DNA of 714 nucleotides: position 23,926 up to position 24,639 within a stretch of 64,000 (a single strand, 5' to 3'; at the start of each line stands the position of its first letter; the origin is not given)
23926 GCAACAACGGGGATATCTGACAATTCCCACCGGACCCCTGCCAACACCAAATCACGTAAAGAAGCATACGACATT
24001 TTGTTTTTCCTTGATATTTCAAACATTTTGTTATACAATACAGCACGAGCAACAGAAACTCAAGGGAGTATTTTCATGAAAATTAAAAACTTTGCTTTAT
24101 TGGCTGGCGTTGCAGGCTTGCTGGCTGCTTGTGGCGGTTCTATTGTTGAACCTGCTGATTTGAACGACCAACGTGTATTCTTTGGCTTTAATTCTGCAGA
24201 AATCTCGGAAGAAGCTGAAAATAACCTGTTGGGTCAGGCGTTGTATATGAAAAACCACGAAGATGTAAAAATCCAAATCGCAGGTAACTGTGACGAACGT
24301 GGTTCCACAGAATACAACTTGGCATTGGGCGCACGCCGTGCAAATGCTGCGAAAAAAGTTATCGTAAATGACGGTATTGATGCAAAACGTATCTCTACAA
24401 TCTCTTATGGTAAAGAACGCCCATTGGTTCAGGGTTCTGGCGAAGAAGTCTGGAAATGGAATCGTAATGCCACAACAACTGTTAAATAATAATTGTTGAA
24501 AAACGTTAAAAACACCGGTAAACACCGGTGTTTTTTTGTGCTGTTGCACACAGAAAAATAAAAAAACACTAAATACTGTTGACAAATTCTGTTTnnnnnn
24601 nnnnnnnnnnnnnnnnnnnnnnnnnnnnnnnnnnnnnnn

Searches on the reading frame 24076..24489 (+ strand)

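Call 62: search_protein_families(library=pfam, proteins=[window:24076-24489:+], max_evalue=0.00001)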
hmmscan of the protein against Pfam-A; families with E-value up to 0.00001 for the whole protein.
window:24076-24489:+ (137 aa): 1 family
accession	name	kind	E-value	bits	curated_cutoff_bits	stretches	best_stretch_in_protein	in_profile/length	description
PF00691.25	OmpA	-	1.7e-19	70.4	27.2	1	35-124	1-92/98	OmpA family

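Call 75: search_protein_families(library=ncbifam, proteins=[window:24076-24489:+], max_evalue=0.00001)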
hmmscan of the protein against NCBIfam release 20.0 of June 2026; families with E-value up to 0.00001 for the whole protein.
window:24076-24489:+ (137 aa): 18 families
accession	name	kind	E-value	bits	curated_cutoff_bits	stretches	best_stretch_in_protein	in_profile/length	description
TIGR02802.1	Pal_lipo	equivalog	8.6e-36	122.2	125.35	1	33-135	1-103/104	peptidoglycan-associated lipoprotein Pal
NF008067.1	PRK10802.1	equivalog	3.9e-22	78.9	261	1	32-133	67-168/171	peptidoglycan-associated lipoprotein Pal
NF053611.1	YiaD_Gzip_OmpA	equivalog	2.9e-20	72.8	175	1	31-130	101-200/206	YiaD family glycine zipper/OmpA-like lipoprotein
NF053613.1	OMP_toxin_LptF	equivalog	2.2e-16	60.3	400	1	34-135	143-244/256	lipotoxin F family OmpA-related lipoprotein LptF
NF052230.1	T9SS_PorE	exception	1e-15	57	600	1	32-117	515-600/648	PorE family type IX secretion system protein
NF053612.1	anchor_PA1041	equivalog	1.1e-14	55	250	1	29-131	127-230/236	PA1041 family peptidoglycan-binding anchor lipoprotein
TIGR03789.1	pdsO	hypoth_equivalog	1.2e-14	54.6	152.2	1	40-134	147-241/243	sortase-associated OmpA-like protein PdsO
NF053607.1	CHU_0125_OmpA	equivalog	1.8e-14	53.2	620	1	34-132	533-632/639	CHU_0125 family OmpA-like outer membrane integrity protein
NF007804.1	PRK10510.1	equivalog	1.8e-13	50.3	307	1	33-135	113-215/219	OmpA family lipoprotein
NF053585.1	OMP_LP_YfiB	equivalog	3e-13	50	128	1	32-133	56-157/163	outer membrane lipoprotein YfiB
NF045787.1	OmpABordt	equivalog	1.8e-12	47.4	200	1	34-130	87-183/194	outer membrane protein OmpA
NF033763.1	exchanger_TraB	exception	7.5e-12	44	700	1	55-136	415-497/522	outer membrane exchange protein TraB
NF045788.1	Omp38Acinit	equivalog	2.4e-09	36.7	500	1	31-135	240-345/354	outer membrane protein Omp38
NF008071.1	PRK10808.1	equivalog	6.2e-09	35.7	277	1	33-121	232-322/358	porin OmpA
NF006285.1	PRK08457.1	equivalog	2e-08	34.3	250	1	33-127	123-222/253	flagellar motor protein MotB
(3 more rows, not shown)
